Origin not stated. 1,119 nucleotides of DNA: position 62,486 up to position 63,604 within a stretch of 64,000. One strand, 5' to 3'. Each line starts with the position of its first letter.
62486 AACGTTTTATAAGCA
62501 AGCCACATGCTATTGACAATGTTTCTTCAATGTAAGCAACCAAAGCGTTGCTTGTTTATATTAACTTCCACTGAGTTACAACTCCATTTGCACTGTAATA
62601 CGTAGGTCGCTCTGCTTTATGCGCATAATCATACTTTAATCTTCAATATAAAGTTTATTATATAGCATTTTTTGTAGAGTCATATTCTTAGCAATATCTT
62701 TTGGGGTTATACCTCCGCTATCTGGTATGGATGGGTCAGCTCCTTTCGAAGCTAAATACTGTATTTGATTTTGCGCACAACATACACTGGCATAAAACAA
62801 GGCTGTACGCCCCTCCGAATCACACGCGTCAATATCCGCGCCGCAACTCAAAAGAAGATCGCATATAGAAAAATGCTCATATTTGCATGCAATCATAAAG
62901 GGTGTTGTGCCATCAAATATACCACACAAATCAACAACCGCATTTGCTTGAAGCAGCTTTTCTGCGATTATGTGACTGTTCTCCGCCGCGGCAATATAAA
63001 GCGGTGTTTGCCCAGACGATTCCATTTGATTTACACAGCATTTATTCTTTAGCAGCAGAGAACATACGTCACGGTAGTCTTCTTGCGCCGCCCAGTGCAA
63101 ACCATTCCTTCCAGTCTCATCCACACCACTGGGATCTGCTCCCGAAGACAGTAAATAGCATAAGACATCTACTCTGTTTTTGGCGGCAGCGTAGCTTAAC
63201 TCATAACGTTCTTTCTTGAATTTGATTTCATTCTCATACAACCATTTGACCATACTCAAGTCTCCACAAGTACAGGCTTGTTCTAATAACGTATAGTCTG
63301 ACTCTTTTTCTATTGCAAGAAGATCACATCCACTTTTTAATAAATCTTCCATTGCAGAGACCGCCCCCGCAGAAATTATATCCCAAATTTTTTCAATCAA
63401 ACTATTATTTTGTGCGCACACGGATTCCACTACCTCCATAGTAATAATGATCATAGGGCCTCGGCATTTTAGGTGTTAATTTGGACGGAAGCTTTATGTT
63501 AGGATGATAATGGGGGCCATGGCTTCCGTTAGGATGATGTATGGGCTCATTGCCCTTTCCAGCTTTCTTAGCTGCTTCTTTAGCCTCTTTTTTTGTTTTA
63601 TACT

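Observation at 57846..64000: Array of RHS toxin C-terminal cassettes sharing one recombination handle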

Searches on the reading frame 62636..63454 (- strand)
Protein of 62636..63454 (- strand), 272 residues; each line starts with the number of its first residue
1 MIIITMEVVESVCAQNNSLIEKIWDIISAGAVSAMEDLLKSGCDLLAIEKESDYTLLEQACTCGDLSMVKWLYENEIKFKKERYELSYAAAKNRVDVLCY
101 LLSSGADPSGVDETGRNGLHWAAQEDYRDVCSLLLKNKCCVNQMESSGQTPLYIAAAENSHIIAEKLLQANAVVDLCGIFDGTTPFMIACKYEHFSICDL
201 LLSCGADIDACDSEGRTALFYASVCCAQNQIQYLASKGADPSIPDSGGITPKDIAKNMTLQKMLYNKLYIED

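Call 6: search_protein_families(library=pfam, max_evalue=0.1, proteins=[window:62636-63454:-])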
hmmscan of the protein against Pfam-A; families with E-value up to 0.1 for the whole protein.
window:62636-63454:- (272 aa): 6 families
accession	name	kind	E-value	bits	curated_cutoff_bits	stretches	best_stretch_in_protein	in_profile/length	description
PF12796.13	Ank_2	-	3.4e-34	117.7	27.3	3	86-172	1-84/90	Ankyrin repeats (3 copies)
PF00023.36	Ank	-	9.3e-33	110.9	21.1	4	181-212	1-32/33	Ankyrin repeat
PF13637.12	Ank_4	-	8.9e-26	89.8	22.7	3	86-135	1-50/50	Ankyrin repeats (many copies)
PF13606.12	Ank_3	-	4.1e-25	85.2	22.3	2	183-210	3-30/30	Ankyrin repeat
PF13857.12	Ank_5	-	6.8e-18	65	27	2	181-222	15-56/56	Ankyrin repeats (many copies)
PF24521.3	Ank_KRIT1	-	0.00067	19.8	80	1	52-159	17-129/149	KRIT1 ankyrin-repeats domain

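Call 7: find_encoding_contigs(protein=window:62636-63454:-, flank=10000, max_places=6)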
Protein window:62636-63454:- (272 aa): 22 contigs read that carry it; 6 places shown.
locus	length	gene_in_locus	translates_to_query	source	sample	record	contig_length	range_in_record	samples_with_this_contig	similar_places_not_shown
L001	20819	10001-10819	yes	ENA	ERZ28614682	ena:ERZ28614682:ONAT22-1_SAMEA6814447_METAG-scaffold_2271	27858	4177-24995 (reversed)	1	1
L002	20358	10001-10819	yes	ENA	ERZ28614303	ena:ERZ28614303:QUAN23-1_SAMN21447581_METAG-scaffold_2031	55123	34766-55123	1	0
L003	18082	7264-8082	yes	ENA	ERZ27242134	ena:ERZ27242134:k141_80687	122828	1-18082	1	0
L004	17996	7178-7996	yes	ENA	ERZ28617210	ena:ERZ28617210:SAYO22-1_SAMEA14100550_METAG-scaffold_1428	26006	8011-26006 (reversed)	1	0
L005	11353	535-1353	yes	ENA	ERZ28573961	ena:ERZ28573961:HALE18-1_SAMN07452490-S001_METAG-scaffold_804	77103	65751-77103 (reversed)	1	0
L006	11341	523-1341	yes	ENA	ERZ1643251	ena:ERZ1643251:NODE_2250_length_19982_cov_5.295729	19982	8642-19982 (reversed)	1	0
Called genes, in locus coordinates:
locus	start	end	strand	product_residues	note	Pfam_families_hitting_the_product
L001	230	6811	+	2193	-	PF25023:TEN_YD-shell, PF05593:RHS_repeat (weak), PF25023:TEN_YD-shell, PF05593:RHS_repeat (weak), PF25023:TEN_YD-shell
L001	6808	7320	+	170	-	-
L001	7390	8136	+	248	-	PF25023:TEN_YD-shell (weak)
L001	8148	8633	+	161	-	-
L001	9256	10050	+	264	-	PF25023:TEN_YD-shell (weak)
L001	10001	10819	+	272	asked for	PF13606:Ank_3 (faint), PF13857:Ank_5 (faint), PF12796:Ank_2, PF13637:Ank_4 (weak), PF12796:Ank_2, PF00023:Ank (weak), PF13637:Ank_4 (weak)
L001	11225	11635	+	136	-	PF25023:TEN_YD-shell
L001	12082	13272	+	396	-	-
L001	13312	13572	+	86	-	-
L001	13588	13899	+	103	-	-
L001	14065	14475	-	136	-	-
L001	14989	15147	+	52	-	-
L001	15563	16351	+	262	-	PF01261:AP_endonuc_2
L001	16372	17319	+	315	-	PF08902:DUF1848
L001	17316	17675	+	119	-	-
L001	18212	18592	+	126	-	PF00583:Acetyltransf_1, PF13302:Acetyltransf_3, PF13420:Acetyltransf_4 (weak)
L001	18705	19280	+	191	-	PF04260:DUF436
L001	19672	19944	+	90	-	PF13451:zf_Tbcl, PF23477:zf_Tbcl_2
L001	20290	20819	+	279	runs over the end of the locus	-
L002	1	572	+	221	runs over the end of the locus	PF00834:Ribul_P_3_epim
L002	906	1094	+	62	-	-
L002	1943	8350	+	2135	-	PF20148:DUF6531 (weak), PF25023:TEN_YD-shell, PF05593:RHS_repeat (weak), PF25023:TEN_YD-shell, PF05593:RHS_repeat (weak), PF25023:TEN_YD-shell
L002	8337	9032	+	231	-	PF02985:HEAT (faint), PF13646:HEAT_2 (weak)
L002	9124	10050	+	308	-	PF25023:TEN_YD-shell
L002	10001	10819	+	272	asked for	PF13606:Ank_3 (faint), PF13857:Ank_5 (faint), PF12796:Ank_2, PF13637:Ank_4 (weak), PF12796:Ank_2, PF00023:Ank (weak), PF13637:Ank_4 (weak)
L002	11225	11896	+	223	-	PF25023:TEN_YD-shell (weak)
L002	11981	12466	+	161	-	-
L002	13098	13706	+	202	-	PF25023:TEN_YD-shell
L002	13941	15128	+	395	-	-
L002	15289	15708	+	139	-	-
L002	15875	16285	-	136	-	-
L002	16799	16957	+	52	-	-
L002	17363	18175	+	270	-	PF01261:AP_endonuc_2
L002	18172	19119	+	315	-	PF08902:DUF1848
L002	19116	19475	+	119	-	-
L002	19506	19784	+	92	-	-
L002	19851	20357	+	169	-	?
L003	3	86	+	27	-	?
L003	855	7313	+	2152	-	PF25023:TEN_YD-shell, PF05593:RHS_repeat (weak), PF25023:TEN_YD-shell, PF05593:RHS_repeat (weak), PF25023:TEN_YD-shell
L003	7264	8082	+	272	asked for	PF13606:Ank_3 (faint), PF13857:Ank_5 (faint), PF12796:Ank_2, PF13637:Ank_4 (weak), PF12796:Ank_2, PF00023:Ank (weak), PF13637:Ank_4 (weak)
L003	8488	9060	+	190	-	PF25023:TEN_YD-shell (weak)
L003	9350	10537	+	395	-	-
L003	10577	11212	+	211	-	-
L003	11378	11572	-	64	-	-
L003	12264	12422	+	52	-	-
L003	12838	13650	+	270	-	PF01261:AP_endonuc_2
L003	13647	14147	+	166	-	PF08902:DUF1848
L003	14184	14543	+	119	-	-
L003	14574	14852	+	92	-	-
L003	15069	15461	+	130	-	PF00583:Acetyltransf_1, PF13302:Acetyltransf_3, PF13420:Acetyltransf_4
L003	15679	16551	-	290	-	PF00165:HTH_AraC, PF12833:HTH_18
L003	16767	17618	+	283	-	PF04951:Peptidase_M55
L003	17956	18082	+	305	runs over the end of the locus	PF13354:Beta-lactamase2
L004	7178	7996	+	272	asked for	PF13606:Ank_3 (faint), PF13857:Ank_5 (faint), PF12796:Ank_2, PF13637:Ank_4 (weak), PF12796:Ank_2, PF00023:Ank (weak), PF13637:Ank_4 (weak)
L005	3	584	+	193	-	?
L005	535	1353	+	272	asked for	PF13606:Ank_3 (faint), PF13857:Ank_5 (faint), PF12796:Ank_2, PF13637:Ank_4 (weak), PF12796:Ank_2, PF00023:Ank (weak), PF13637:Ank_4 (weak)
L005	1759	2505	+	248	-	PF25023:TEN_YD-shell (weak)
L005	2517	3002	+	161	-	-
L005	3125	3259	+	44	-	-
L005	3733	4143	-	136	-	-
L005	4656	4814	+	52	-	-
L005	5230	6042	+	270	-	PF01261:AP_endonuc_2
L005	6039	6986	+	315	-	PF08902:DUF1848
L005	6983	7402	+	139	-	-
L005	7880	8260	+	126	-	PF00583:Acetyltransf_1, PF13302:Acetyltransf_3, PF13420:Acetyltransf_4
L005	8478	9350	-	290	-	PF00165:HTH_AraC, PF12833:HTH_18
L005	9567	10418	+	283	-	PF04951:Peptidase_M55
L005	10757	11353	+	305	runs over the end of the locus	PF13354:Beta-lactamase2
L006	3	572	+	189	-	?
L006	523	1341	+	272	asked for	PF13606:Ank_3 (faint), PF13857:Ank_5 (faint), PF12796:Ank_2, PF13637:Ank_4 (weak), PF12796:Ank_2, PF00023:Ank (weak), PF13637:Ank_4 (weak)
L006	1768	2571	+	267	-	PF25023:TEN_YD-shell (weak)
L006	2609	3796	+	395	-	-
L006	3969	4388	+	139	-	-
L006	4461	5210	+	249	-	-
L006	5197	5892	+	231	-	PF02985:HEAT (faint), PF13646:HEAT_2 (weak)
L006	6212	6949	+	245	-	-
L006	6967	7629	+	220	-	-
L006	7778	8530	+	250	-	-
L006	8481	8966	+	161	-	-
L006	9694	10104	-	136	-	-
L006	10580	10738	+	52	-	-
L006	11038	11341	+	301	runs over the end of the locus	PF01261:AP_endonuc_2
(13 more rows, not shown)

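Call 9: find_related_loci(query=window:62636-63454:-, collection=genome_contigs, flank=10000)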
Query window:62636-63454:- (272 aa) in genome_contigs; peptide patterns used: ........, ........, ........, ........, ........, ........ (x = any residue, [..] = any of these).
49 stretches matched a pattern, but none encodes a relative of the query by tblastn (E <= 1e-3).

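Call 16: search_protein_families(library=pfam, max_evalue=0.01, proteins=[L003:855-7313:+, L001:230-6811:+, L002:1943-8350:+])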
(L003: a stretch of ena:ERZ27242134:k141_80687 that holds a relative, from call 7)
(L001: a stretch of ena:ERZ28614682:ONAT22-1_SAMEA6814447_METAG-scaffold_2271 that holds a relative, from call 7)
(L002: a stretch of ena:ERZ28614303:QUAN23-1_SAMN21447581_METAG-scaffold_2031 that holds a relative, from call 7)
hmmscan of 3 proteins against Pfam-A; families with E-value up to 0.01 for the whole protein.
L003:855-7313:+ (2152 aa): 2 families
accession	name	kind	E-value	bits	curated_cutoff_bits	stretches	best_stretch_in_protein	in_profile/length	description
PF05593.20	RHS_repeat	-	4.7e-43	145.2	22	7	887-916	1-30/38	RHS Repeat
PF15283.12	DUF4595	-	0.0012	19.3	34.2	0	1806-1880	23-99/202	Domain of unknown function (DUF4595) with porin-like fold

L001:230-6811:+ (2193 aa): 2 families
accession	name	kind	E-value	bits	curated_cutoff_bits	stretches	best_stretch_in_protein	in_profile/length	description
PF05593.20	RHS_repeat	-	3.1e-43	145.8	22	8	898-927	1-30/38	RHS Repeat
PF15283.12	DUF4595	-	0.0076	16.6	34.2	0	1817-1891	23-99/202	Domain of unknown function (DUF4595) with porin-like fold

L002:1943-8350:+ (2135 aa): 1 family
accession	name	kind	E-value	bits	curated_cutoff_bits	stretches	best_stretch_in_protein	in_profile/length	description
PF05593.20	RHS_repeat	-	6.7e-43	144.7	22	9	882-911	1-30/38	RHS Repeat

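Call 17: search_protein_families(library=ncbifam, max_evalue=0.01, proteins=[L003:855-7313:+, L006:1768-2571:+])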
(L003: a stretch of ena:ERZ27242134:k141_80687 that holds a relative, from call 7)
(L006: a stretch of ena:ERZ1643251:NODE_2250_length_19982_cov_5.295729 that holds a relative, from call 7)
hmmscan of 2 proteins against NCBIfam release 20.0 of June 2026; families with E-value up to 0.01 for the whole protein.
L003:855-7313:+ (2152 aa): 4 families
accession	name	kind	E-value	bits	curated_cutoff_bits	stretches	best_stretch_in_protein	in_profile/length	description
NF041261.1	RHS_core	equivalog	6.1e-35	120.4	2000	3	1326-1630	458-758/1261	RHS element core protein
TIGR01643.1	YD_repeat_2x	repeat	9.3e-31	105.1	15.8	2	887-922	1-36/42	YD repeat-containing protein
NF033679.1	DNRLRE_dom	domain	2.8e-28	99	34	1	526-684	2-163/164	DNRLRE domain-containing protein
TIGR03696.1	Rhs_assc_core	domain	2.4e-21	76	32.5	1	1904-1989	1-75/76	RHS repeat-associated core domain-containing protein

L006:1768-2571:+ (267 aa): 2 families
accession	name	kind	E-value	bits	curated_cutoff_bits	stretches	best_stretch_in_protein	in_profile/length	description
TIGR03696.1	Rhs_assc_core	domain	6.7e-22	77.8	32.5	1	6-91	1-75/76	RHS repeat-associated core domain-containing protein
NF041261.1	RHS_core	equivalog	1.9e-06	26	2000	1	5-67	1183-1241/1261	RHS element core protein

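Call 20: search_protein_families(library=pfam, max_evalue=1, proteins=[L006:1768-2571:+, L001:6101-6811:+, L001:6808-7320:+, L001:7390-8136:+, L001:8148-8633:+, L002:7766-8350:+, L002:8337-9032:+, L003:10577-11212:+, L001:13312-13572:+, L001:13588-13899:+])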
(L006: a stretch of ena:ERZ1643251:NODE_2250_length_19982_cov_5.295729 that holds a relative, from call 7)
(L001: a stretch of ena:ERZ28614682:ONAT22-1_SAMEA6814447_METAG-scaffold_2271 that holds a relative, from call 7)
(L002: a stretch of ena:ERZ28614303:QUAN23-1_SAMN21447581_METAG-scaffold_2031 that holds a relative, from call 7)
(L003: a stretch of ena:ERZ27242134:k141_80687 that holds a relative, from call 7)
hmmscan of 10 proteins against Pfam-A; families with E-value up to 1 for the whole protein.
L006:1768-2571:+ (267 aa): 1 family
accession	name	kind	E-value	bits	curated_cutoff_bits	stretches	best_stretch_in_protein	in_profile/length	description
PF17780.6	OCRE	-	0.05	14.1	24.7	1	33-61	12-42/52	OCRE domain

L001:6101-6811:+ (236 aa): 1 family
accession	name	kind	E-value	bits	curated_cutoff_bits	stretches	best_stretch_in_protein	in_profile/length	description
PF25158.1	ABCA11_C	-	0.077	13.3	27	1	87-125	14-53/55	ABC transporter A family member 11-like, C-terminal domain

L001:6808-7320:+ (170 aa): 1 family
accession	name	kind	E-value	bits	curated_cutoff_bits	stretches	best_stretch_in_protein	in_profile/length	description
PF22251.1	PFF1_TM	-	0.0022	18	32.3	1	78-169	64-150/300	Vacuolar membrane protease, transmembrane domain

L001:7390-8136:+ (248 aa): 2 families
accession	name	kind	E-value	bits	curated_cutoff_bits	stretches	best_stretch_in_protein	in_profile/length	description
PF17780.6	OCRE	-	0.016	15.6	24.7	1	40-68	12-42/52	OCRE domain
PF05593.20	RHS_repeat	-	0.11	13.4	22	1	6-23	15-32/38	RHS Repeat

L001:8148-8633:+ (161 aa): 1 family
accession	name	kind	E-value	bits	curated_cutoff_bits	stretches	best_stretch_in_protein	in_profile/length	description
PF14247.12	DUF4344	-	0.047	13.9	29.6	1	97-158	76-136/220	Putative metallopeptidase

L002:7766-8350:+ (194 aa): 1 family
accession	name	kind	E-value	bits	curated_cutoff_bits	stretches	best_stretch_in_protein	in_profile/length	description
PF20334.3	DUF6629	-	0.058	13.5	27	1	19-101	98-176/209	Family of unknown function (DUF6629)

L002:8337-9032:+ (231 aa): 2 families
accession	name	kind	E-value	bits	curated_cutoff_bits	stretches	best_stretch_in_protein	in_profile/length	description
PF13646.12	HEAT_2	-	2e-11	44.5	27.7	2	28-107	3-84/88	HEAT repeats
PF02985.28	HEAT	-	2.5e-07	30.7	23.5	0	90-114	4-28/31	HEAT repeat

L003:10577-11212:+ (211 aa): 1 family
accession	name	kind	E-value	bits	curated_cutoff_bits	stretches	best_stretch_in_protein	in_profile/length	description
PF22251.1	PFF1_TM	-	0.036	14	32.3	1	123-210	68-150/300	Vacuolar membrane protease, transmembrane domain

L001:13312-13572:+ (86 aa): 1 family
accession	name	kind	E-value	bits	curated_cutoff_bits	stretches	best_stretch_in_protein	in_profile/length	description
PF13271.11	DUF4062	-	0.042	14.5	24.7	1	41-77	24-60/82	Domain of unknown function (DUF4062)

L001:13588-13899:+ (103 aa): 1 family
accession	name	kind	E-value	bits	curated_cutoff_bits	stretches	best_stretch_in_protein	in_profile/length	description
PF02673.24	BacA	-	0.069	13.3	33.4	1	3-97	53-139/257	Bacitracin resistance protein BacA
